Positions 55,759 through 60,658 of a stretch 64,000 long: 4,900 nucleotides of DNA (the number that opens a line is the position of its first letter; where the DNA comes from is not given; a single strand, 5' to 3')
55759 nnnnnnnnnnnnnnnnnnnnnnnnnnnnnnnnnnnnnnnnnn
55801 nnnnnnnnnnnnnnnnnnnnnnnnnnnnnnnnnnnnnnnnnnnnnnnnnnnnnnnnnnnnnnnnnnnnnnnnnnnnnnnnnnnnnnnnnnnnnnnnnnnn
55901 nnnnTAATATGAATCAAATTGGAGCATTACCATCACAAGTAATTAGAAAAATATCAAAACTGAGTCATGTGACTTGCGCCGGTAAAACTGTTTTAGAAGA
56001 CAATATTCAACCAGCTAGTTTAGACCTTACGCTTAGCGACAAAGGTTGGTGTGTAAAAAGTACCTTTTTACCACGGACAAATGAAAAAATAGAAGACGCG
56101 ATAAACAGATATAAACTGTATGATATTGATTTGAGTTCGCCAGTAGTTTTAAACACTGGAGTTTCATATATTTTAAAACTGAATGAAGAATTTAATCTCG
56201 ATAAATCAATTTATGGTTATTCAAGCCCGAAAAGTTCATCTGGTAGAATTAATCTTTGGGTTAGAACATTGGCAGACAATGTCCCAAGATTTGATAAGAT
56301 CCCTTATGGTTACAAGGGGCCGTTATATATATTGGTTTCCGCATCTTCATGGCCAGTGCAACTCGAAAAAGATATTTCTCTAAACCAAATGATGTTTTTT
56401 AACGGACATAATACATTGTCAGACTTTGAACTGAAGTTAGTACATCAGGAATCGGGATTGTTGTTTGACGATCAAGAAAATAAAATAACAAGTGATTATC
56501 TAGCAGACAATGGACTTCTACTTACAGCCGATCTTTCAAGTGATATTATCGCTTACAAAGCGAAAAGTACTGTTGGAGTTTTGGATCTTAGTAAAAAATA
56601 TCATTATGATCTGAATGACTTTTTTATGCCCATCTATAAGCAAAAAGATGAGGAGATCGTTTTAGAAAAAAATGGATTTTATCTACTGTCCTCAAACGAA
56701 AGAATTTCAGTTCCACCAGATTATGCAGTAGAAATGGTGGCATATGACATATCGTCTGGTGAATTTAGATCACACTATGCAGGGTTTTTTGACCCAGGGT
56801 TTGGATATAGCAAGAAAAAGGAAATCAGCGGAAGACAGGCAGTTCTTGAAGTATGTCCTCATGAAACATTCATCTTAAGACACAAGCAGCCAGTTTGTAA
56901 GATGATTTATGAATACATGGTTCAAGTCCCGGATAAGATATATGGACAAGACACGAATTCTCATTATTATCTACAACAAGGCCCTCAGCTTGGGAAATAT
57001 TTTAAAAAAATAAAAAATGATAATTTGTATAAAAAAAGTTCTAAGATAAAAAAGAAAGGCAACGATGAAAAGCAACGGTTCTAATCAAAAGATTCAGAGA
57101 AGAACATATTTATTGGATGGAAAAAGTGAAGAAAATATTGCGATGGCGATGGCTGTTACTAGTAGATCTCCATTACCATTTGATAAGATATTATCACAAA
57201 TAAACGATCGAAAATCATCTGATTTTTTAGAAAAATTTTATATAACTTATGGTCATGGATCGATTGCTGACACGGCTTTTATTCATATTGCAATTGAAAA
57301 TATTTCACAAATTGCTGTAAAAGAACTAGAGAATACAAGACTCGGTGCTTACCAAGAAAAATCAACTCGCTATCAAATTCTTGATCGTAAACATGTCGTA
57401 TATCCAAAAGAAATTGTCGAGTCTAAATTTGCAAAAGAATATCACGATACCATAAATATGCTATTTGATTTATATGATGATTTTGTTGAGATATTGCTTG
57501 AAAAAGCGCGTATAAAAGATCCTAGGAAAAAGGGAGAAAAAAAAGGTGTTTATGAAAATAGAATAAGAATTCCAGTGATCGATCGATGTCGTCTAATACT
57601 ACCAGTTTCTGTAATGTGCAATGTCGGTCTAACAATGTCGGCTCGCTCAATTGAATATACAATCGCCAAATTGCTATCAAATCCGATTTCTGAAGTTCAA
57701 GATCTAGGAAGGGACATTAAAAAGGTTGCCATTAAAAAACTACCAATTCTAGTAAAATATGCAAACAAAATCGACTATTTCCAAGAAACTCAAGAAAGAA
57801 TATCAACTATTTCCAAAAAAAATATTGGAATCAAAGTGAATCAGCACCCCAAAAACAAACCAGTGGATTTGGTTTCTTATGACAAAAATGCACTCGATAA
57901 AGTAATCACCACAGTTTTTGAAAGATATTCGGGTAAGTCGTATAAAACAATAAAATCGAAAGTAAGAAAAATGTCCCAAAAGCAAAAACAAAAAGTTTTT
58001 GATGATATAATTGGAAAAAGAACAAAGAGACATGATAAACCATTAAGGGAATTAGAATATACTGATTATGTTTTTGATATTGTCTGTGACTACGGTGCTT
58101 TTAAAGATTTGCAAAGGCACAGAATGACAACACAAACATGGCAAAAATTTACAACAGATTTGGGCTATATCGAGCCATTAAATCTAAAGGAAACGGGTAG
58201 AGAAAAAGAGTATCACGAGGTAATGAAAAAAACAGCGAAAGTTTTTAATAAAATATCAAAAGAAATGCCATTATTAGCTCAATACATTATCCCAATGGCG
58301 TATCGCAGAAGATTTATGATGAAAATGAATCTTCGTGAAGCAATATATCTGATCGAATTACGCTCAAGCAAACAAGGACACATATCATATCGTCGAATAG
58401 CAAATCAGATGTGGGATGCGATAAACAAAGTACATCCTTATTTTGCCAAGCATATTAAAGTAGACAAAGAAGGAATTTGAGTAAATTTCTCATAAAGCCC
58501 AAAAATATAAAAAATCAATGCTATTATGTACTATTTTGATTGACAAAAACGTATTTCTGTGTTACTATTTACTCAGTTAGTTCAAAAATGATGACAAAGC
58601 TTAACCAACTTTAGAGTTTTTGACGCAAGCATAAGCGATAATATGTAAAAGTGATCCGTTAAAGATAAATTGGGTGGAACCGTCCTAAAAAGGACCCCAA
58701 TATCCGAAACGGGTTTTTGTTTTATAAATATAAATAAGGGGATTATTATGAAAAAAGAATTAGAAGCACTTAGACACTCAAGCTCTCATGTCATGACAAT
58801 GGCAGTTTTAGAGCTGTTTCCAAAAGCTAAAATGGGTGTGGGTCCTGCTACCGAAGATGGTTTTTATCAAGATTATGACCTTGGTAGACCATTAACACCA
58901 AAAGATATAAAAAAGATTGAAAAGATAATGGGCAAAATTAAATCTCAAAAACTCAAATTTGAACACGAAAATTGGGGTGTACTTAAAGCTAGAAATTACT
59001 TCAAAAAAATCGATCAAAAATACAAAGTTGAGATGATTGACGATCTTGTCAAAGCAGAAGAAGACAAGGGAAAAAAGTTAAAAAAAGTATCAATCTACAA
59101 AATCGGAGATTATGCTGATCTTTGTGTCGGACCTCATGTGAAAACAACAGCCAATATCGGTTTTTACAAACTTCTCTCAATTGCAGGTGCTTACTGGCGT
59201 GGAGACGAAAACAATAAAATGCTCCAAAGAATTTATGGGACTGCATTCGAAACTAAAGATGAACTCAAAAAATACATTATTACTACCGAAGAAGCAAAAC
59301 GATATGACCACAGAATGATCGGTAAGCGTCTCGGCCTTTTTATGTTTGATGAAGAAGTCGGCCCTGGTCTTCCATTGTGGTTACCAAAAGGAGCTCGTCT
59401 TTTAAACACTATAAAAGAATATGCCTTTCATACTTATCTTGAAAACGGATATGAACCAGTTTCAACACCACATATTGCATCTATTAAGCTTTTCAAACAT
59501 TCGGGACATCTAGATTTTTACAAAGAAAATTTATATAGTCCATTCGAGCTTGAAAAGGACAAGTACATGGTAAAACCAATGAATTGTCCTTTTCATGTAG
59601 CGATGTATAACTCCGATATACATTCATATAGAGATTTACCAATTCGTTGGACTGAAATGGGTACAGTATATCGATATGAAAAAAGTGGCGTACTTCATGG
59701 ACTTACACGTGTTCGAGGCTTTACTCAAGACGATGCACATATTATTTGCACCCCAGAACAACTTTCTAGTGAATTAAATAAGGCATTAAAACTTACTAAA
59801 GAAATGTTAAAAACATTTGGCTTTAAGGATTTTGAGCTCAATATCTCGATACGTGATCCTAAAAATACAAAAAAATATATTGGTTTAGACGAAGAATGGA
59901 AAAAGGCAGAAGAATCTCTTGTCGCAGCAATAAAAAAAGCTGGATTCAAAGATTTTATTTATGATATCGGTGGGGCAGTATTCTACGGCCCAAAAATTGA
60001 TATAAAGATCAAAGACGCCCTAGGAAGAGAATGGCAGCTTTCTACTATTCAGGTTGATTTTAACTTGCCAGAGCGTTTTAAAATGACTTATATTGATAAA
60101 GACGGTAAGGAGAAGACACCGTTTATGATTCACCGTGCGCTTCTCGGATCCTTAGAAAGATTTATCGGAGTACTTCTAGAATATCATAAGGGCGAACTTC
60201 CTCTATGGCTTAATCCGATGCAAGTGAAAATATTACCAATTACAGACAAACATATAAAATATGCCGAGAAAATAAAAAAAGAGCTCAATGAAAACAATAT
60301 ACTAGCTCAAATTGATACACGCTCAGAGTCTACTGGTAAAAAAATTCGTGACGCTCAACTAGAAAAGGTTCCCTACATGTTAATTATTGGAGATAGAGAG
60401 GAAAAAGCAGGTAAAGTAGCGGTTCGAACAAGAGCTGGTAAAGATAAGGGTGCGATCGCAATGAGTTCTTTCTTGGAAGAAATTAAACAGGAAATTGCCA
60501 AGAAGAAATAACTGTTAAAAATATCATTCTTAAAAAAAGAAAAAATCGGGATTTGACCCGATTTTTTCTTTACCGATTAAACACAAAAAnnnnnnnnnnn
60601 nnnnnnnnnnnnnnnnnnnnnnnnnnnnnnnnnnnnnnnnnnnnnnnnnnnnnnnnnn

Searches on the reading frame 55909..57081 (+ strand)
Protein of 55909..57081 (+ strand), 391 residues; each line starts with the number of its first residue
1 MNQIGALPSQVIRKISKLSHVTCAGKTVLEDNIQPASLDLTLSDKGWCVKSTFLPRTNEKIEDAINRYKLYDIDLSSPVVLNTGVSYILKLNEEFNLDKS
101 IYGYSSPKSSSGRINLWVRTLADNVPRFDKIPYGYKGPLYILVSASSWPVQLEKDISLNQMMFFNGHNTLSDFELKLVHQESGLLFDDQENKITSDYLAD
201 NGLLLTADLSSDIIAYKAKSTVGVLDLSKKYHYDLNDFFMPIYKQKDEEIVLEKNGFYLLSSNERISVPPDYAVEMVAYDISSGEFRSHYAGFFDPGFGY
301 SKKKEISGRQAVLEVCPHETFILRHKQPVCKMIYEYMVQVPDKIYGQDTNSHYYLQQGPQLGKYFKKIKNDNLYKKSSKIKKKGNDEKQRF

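Call 26: search_protein_families(library=pfam, proteins=[window:55909-57081:+], max_evalue=0.001)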
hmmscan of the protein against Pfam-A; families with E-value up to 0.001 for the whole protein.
window:55909-57081:+ (391 aa): 3 families
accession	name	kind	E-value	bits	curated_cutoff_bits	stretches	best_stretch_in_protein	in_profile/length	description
PF22569.1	DCD_C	-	1.4e-54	184.8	22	1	172-365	2-192/192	2'-deoxycytidine 5'-triphosphate deaminase (DCD), C-terminal domain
PF22769.1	DCD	-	8.7e-45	153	27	2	194-336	22-152/153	dCTP deaminase-like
PF06559.16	DCD_N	-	1.7e-43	148.8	21.4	1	4-166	2-163/164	2'-deoxycytidine 5'-triphosphate deaminase (DCD) N-terminal domain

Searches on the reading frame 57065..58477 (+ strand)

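Call 26: search_protein_families(library=pfam, proteins=[window:57065-58477:+], max_evalue=0.001)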
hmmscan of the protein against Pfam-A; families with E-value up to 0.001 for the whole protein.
window:57065-58477:+ (471 aa): 1 family
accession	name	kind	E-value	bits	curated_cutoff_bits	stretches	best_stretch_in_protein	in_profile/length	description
PF02511.20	Thy1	-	1.1e-42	146.5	24.8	2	269-458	2-190/191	Thymidylate synthase complementing protein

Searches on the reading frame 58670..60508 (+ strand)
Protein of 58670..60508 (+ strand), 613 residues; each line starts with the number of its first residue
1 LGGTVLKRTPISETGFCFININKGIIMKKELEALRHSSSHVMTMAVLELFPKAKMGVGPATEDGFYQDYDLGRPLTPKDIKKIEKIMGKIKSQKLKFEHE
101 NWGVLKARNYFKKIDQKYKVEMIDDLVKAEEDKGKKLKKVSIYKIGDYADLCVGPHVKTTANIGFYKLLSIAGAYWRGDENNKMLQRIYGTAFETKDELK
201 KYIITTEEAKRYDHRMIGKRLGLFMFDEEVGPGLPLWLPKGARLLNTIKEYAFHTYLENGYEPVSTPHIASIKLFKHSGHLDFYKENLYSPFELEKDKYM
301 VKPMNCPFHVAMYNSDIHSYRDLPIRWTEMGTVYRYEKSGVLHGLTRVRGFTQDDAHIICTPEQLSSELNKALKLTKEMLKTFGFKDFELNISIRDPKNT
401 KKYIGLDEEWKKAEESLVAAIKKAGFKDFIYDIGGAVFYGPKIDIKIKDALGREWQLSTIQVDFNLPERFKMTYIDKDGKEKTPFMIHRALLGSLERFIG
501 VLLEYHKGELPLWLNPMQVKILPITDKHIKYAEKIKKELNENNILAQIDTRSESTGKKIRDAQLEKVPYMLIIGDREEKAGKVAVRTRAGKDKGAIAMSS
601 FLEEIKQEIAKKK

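Call 26: search_protein_families(library=pfam, proteins=[window:58670-60508:+], max_evalue=0.001)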
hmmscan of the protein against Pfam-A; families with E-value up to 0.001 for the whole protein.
window:58670-60508:+ (613 aa): 3 families
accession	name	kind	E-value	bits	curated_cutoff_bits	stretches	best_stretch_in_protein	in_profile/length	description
PF00587.30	tRNA-synt_2b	-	2.1e-49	168.4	29.3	1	295-505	7-178/179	tRNA synthetase class II core domain (G, H, P, S and T)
PF03129.25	HGTP_anticodon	-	2.5e-24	85.7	21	1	518-607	1-93/94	Anticodon binding domain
PF07973.19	tRNA_SAD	-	3.3e-15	56.2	24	1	140-189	1-44/44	Threonyl and Alanyl tRNA synthetase second additional domain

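Call 28: find_homologous_proteins(query=window:58742-60508:+)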
Query window:58742-60508:+ (589 aa): 8000 proteins with E <= 0.001 among 8000 candidates; the best 120 are listed.
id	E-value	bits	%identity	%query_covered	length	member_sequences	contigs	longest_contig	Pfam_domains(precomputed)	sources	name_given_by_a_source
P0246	0.0e+0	1128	83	100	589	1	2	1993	PF03129.26,PF00587.31,PF07973.20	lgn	-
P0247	0.0e+0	1103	80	100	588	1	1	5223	PF03129.26,PF00587.31,PF07973.20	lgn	-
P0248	0.0e+0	1035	74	100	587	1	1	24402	PF03129.26,PF00587.31,PF07973.20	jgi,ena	jgi:threonyl-tRNA synthetase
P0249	1.5e-285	966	71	99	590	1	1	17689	PF03129.26,PF00587.31,PF07973.20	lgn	-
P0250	9.8e-279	944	69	99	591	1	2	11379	PF03129.26,PF00587.31,PF07973.20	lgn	-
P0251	3.7e-276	935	69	99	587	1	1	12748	PF03129.26,PF00587.31,PF07973.20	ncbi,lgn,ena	-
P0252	1.9e-275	933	68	99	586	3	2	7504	PF03129.26,PF00587.31,PF07973.20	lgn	-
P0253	2.2e-275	933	70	99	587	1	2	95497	PF03129.26,PF00587.31,PF07973.20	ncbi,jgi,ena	-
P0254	3.4e-261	886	65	100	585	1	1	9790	PF03129.26,PF00587.31,PF07973.20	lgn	-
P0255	3.5e-235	800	60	100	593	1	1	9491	PF03129.26,PF00587.31,PF07973.20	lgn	-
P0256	1.2e-234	798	60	97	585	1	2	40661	PF03129.26,PF00587.31,PF07973.20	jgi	jgi:threonyl-tRNA synthetase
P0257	3.2e-232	790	60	99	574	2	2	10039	PF03129.26,PF00587.31,PF07973.20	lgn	-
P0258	4.4e-231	786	59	98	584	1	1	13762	PF03129.26,PF00587.31,PF07973.20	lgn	-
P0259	3.7e-230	783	59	99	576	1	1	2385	PF03129.26,PF00587.31,PF07973.20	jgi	-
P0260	3.6e-229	780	58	99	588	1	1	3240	PF03129.26,PF00587.31,PF07973.20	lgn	-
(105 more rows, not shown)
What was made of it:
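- (g) Host assignment: the named ThrRS relatives are Patescibacteria, Parcubacteria and Woesebacteria (call 28).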
